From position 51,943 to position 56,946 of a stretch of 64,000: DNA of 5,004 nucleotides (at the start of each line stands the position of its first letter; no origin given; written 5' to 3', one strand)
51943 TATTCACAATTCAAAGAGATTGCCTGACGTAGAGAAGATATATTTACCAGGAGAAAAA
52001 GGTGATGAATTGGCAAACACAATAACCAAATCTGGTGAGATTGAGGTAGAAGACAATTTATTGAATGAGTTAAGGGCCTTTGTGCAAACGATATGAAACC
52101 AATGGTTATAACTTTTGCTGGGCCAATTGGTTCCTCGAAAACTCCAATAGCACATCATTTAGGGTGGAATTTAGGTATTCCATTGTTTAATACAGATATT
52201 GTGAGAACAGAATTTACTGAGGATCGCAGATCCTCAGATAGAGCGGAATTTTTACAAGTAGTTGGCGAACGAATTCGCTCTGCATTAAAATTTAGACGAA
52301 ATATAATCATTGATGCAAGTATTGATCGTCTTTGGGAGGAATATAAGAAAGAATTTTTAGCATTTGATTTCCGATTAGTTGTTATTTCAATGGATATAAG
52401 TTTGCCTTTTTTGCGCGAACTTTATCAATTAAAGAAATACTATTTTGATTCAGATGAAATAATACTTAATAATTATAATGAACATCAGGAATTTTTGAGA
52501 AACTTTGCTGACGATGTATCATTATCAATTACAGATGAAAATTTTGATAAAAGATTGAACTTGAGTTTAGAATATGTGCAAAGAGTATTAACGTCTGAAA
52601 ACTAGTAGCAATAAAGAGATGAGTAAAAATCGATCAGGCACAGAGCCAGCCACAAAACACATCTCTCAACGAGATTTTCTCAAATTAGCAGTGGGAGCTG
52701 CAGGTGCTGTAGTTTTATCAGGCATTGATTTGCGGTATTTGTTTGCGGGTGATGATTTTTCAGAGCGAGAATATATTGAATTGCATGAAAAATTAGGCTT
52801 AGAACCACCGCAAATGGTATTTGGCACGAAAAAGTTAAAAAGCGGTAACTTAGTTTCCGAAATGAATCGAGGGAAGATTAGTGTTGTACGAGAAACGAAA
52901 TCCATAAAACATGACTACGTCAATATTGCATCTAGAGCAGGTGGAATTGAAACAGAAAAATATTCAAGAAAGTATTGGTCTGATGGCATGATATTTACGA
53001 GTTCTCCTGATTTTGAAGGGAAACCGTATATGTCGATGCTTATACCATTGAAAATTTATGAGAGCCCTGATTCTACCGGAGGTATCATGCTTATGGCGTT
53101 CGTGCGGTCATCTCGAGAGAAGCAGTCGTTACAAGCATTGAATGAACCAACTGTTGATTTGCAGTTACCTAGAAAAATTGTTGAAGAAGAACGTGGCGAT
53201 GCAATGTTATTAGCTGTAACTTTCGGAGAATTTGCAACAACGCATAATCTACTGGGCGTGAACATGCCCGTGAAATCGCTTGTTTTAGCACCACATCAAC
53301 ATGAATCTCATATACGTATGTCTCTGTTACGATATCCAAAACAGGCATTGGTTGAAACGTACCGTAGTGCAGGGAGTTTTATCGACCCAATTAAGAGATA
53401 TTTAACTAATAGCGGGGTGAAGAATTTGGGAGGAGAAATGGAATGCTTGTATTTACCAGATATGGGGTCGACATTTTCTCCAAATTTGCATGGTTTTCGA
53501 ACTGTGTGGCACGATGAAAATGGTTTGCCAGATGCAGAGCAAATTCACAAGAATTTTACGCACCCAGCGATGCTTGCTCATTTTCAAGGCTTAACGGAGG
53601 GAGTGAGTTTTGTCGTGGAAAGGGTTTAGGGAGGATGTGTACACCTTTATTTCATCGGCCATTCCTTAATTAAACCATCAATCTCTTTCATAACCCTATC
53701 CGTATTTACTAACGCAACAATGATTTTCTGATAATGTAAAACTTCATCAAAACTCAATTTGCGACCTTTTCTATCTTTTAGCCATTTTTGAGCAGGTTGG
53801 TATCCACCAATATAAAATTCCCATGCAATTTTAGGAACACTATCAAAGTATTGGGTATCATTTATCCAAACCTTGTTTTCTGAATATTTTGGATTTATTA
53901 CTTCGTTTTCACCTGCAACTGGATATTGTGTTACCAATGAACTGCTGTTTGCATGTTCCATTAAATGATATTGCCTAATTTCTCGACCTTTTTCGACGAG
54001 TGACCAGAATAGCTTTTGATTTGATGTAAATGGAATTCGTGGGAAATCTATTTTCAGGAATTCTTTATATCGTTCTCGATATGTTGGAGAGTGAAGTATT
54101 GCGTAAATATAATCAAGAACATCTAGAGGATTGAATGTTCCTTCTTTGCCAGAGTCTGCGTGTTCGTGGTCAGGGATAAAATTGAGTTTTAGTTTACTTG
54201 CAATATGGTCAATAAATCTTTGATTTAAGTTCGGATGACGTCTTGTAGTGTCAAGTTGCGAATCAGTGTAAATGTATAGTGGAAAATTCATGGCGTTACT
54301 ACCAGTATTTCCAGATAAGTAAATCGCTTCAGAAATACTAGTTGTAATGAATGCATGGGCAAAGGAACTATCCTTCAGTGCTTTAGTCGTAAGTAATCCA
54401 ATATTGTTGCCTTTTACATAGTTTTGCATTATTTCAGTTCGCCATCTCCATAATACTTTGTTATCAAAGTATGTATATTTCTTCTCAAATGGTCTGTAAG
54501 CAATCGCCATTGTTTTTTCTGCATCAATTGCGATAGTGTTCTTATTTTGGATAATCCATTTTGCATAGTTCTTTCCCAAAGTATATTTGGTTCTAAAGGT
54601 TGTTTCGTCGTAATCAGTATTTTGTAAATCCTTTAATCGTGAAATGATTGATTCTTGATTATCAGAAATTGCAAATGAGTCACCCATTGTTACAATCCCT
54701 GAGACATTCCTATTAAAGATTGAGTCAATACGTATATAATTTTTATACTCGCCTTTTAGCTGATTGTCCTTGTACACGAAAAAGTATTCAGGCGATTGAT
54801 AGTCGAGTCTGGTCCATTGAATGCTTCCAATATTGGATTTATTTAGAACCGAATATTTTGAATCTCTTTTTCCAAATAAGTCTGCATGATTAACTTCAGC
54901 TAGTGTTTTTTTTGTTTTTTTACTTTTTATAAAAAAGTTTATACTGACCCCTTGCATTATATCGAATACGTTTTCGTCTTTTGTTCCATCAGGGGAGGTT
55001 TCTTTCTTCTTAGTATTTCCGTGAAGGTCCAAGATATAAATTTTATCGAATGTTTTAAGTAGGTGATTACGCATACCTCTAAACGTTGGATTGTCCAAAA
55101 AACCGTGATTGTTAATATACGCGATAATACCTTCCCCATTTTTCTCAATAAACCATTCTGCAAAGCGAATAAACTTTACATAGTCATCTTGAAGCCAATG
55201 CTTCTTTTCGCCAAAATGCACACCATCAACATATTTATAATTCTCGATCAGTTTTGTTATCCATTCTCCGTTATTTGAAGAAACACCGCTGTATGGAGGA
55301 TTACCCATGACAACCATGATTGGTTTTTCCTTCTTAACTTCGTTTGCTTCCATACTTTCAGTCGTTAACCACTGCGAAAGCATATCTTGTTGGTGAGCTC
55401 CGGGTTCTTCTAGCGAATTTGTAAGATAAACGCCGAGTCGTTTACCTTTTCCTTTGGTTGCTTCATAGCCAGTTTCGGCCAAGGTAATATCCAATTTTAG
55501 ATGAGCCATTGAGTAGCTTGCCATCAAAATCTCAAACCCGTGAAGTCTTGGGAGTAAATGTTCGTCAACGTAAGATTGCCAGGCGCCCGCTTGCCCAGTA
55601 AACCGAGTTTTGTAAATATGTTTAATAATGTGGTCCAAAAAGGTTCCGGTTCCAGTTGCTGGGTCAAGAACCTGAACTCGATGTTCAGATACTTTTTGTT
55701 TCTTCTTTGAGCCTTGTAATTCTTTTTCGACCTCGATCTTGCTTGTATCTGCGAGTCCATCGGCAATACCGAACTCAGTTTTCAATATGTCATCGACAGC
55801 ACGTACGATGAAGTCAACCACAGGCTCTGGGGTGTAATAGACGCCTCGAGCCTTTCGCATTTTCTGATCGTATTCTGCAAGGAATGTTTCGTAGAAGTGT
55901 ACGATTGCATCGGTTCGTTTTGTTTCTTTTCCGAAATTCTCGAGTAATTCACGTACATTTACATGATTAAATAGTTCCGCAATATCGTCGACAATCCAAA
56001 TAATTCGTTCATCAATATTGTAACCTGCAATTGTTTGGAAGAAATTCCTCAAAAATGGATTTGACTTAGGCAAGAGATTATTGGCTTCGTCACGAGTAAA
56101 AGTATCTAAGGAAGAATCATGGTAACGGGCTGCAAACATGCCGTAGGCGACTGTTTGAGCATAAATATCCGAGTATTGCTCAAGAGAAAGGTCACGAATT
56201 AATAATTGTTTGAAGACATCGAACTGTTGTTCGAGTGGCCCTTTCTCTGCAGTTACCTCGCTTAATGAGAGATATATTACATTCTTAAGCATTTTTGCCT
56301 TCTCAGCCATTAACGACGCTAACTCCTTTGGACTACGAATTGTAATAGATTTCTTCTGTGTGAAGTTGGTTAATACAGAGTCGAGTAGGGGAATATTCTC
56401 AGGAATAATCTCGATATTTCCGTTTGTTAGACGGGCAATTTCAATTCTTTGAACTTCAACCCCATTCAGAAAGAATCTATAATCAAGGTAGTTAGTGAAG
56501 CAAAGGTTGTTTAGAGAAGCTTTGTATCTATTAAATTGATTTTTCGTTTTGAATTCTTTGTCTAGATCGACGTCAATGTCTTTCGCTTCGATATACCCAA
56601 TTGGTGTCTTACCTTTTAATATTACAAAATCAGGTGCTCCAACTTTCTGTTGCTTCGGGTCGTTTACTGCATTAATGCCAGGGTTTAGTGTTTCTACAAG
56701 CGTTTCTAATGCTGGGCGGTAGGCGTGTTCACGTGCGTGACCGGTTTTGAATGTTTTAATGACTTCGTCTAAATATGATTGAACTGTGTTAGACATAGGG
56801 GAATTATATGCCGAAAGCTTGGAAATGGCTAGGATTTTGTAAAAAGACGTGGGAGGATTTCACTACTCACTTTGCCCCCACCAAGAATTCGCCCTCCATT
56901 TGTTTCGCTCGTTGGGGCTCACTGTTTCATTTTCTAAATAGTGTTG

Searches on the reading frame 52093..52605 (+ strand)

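Call 3: search_protein_families(library=pfam, proteins=[window:52093-52605:+], max_evalue=0.1)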
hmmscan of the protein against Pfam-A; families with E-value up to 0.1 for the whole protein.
window:52093-52605:+ (170 aa): 2 families
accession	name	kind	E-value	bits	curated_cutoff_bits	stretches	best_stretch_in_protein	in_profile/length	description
PF13671.12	AAA_33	-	1.3e-05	25.9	27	1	5-81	1-83/143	AAA domain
PF13189.12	Cytidylate_kin2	-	0.001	19.7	28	1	5-65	1-60/176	Cytidylate kinase-like family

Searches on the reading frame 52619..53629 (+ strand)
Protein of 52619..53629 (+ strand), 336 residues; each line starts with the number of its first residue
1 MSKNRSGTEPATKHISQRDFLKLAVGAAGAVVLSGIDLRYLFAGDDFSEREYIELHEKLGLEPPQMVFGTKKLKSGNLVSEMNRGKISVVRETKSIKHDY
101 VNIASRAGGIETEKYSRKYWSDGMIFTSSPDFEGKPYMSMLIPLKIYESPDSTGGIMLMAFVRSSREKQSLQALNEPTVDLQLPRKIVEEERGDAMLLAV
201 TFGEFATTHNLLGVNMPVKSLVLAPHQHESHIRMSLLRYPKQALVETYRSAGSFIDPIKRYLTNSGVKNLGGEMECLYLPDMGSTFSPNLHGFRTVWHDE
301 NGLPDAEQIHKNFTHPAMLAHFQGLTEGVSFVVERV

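Call 3: search_protein_families(library=pfam, proteins=[window:52619-53629:+], max_evalue=0.1)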
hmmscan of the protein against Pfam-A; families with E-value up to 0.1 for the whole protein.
window:52619-53629:+ (336 aa): 2 families
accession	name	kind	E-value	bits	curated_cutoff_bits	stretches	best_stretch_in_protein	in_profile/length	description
PF10518.14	TAT_signal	-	0.05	14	22.7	1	18-31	5-20/21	TAT (twin-arginine translocation) pathway signal sequence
PF10399.14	UCR_Fe-S_N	-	0.051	13.4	24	1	12-32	6-26/41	Ubiquitinol-cytochrome C reductase Fe-S subunit TAT signal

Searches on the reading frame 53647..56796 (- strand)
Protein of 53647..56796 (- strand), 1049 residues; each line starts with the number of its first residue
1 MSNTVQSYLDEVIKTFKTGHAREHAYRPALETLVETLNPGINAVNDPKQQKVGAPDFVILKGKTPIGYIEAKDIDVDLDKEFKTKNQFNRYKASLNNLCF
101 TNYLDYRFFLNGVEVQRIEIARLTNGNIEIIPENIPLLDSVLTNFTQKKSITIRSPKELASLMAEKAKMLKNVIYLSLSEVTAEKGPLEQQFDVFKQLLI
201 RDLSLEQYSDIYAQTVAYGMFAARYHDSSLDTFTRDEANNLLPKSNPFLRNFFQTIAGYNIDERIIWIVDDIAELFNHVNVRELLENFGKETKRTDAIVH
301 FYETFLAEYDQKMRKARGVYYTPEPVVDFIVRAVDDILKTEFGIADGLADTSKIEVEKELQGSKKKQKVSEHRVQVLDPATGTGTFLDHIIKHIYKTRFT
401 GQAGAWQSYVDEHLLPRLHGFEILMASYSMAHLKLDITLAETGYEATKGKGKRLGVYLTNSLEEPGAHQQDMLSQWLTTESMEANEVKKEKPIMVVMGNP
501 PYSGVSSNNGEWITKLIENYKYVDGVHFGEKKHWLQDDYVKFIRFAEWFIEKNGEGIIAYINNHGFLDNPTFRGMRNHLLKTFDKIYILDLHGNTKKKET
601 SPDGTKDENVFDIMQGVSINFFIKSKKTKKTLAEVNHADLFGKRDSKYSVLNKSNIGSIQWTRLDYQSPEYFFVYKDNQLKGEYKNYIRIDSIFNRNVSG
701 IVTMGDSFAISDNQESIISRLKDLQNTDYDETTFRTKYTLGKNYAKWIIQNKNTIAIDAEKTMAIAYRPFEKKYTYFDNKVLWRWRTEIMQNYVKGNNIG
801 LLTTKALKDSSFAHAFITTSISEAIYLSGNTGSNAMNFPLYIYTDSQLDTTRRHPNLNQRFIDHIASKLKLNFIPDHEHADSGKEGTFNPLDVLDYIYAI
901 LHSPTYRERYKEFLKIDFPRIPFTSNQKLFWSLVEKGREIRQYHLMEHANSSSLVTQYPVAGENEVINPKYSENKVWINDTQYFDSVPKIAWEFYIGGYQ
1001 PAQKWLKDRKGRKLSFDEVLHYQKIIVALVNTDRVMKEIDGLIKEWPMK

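Call 3: search_protein_families(library=pfam, proteins=[window:53647-56796:-], max_evalue=0.1)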
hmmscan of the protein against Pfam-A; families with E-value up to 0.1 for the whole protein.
window:53647-56796:- (1049 aa): 5 families
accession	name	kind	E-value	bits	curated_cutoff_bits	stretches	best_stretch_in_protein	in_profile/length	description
PF18135.7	Type_ISP_C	-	3.2e-81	273.5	25.9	1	692-1037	1-341/342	Type ISP C-terminal specificity domain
PF02384.22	N6_Mtase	-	2.6e-10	40.6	20.4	1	295-531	3-158/311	N-6 DNA Methylase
PF07669.17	Eco57I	-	1.3e-06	29.1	25.3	1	476-591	57-165/171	Eco57I restriction-modification methylase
PF20473.4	MmeI_Mtase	-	8.6e-06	25.5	27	1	372-540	19-176/259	MmeI, DNA-methyltransferase domain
PF04313.20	HSDR_N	-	0.023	15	25.1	1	50-116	123-188/198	Type I restriction enzyme R protein N terminus (HSDR_N)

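Call 4: search_protein_families(library=padloc, proteins=[window:53647-56796:-], max_evalue=0.1)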
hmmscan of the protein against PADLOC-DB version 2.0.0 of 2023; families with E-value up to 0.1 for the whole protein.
window:53647-56796:- (1049 aa): 12 families
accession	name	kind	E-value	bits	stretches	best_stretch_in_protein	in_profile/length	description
PDLC03610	REase_MTase_IIG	-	0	1092.7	2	525-1042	552-1075/1096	Type IIG restriction enzyme-methyltransferase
PDLC03631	REase_MTase_IIG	-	1.7e-104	348.7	1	7-1011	6-988/1086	Type IIG restriction enzyme-methyltransferase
PDLC03597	REase_MTase_IIG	-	4e-51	171.8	1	281-961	844-1516/1646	Type IIG restriction enzyme-methyltransferase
PDLC03051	REase_MTase_I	-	6.9e-46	154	1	276-1006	825-1535/1591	Type I restriction enzyme-methyltransferase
PDLC03621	REase_MTase_IIG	-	3e-35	119.6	1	299-1014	285-965/1024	Type IIG restriction enzyme-methyltransferase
PDLC04134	mad2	-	8.5e-14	49.2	1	51-635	38-454/492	mads_2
PDLC03338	MTase_II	-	2.3e-08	31.2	1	367-584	149-322/604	Type II methyltransferase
PDLC03025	MTase_I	-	9e-07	25.9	1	288-339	135-183/569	Type I methyltransferase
PDLC03267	MTase_II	-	1.3e-05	22.4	1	310-334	6-30/539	Type II methyltransferase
PDLC03313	MTase_II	-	6.3e-05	19.7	1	359-449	37-123/563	Type II methyltransferase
PDLC03035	MTase_I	-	0.00011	18.9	1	276-334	130-191/653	Type I methyltransferase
PDLC03026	MTase_I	-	0.00023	18.4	1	290-335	115-160/487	Type I methyltransferase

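Call 5: search_protein_families(library=ncbifam, proteins=[window:53647-56796:-], max_evalue=0.1)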
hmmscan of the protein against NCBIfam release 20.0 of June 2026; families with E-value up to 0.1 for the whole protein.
window:53647-56796:- (1049 aa): 1 family
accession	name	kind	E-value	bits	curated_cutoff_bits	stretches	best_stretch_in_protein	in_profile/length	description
NF047738.1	antiphage_MADS2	equivalog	1.4e-08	33.5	720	1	374-584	333-537/654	methylation-associated defense system DNA methyltransferase MAD2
